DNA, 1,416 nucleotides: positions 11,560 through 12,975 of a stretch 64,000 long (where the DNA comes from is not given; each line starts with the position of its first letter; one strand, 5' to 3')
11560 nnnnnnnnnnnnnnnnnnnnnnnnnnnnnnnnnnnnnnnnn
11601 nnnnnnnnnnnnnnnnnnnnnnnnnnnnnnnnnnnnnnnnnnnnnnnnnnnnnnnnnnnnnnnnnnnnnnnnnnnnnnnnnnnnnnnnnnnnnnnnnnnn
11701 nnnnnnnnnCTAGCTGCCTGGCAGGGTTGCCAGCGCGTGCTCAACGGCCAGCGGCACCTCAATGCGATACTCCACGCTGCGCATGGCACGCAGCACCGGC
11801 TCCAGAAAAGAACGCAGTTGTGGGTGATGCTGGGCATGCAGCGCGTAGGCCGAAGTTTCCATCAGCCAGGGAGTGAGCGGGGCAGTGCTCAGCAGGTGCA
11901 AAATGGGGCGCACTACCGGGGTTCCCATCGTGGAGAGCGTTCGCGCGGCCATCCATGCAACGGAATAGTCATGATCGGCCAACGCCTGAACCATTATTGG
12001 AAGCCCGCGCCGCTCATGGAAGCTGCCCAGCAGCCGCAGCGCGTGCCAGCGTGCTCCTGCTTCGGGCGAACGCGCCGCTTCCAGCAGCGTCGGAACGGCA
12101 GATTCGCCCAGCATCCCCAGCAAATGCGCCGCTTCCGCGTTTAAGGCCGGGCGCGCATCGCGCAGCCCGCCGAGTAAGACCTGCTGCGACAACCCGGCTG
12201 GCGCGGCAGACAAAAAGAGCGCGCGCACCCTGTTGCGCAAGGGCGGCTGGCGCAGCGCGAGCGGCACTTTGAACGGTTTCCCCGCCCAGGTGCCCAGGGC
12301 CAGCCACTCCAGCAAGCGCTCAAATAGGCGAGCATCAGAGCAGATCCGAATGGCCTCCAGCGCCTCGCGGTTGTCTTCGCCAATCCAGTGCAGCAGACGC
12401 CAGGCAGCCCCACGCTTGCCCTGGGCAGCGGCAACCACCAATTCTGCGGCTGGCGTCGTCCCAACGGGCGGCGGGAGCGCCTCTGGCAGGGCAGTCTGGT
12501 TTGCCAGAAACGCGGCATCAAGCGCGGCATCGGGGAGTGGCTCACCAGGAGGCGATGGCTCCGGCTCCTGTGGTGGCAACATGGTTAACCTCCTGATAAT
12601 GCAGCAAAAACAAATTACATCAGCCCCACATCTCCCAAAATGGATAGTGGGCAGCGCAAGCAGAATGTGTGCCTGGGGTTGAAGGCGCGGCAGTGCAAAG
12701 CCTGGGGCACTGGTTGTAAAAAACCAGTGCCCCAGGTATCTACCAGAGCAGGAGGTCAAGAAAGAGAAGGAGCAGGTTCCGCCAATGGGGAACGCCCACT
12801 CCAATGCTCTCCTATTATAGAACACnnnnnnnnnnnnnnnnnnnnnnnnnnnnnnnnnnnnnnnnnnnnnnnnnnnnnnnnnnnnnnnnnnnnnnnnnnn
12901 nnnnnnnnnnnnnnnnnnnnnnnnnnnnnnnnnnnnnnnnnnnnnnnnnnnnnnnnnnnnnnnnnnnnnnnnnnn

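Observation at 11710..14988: AdoMet-decarboxylase (SpeH-type) fused in one ORF to a deoxyhypusine-synthase-like domain, divergent from a HEAT-repeat gene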

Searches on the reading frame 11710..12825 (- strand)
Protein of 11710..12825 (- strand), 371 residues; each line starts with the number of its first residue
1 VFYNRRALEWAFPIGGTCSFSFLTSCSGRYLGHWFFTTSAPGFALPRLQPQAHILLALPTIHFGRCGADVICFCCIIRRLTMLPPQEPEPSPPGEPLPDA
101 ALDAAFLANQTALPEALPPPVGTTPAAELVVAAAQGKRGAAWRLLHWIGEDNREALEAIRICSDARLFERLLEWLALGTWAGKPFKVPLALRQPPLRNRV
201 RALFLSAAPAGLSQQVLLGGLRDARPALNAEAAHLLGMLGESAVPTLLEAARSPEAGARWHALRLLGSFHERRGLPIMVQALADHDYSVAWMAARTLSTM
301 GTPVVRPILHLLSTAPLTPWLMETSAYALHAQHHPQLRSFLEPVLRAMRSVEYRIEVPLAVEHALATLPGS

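Call 3: search_protein_families(library=pfam, proteins=[window:11710-12825:-], max_evalue=0.1)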
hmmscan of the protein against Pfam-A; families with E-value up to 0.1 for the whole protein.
window:11710-12825:- (371 aa): 3 families
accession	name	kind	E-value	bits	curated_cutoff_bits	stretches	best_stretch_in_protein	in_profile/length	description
PF13646.12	HEAT_2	-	2.7e-17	63.3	27.7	3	244-310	1-68/88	HEAT repeats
PF03130.22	HEAT_PBS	-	0.00066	20.4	20.9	0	259-284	2-27/27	PBS lyase HEAT-like repeat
PF02985.28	HEAT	-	0.0049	17.5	23.5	0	275-300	2-27/31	HEAT repeat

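Call 4: search_protein_families(library=ncbifam, proteins=[window:11710-12825:-], max_evalue=0.1)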
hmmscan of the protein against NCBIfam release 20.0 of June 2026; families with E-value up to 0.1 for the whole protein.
window:11710-12825:- (371 aa): 4 families
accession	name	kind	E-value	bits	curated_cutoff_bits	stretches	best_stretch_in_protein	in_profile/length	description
NF058515.1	phyc_lyase_CpcF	equivalog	3.2e-06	26.9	220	1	224-300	42-119/200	C-phycocyanin alpha-cysteine-84 phycocyanobilin lyase subunit CpcF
NF045915.1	PhycobilmeDegNblB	equivalog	0.0036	16.9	300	1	236-314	123-202/214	phycobilisome degradation protein NblB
NF058502.1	phyc_lyase_CpcE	equivalog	0.0082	15.7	330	1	259-352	59-144/260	C-phycocyanin alpha-cysteine-84 phycocyanobilin lyase subunit CpcE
NF001687.0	PRK00447.1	equivalog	0.089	12.7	149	0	137-186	89-138/145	hypothetical protein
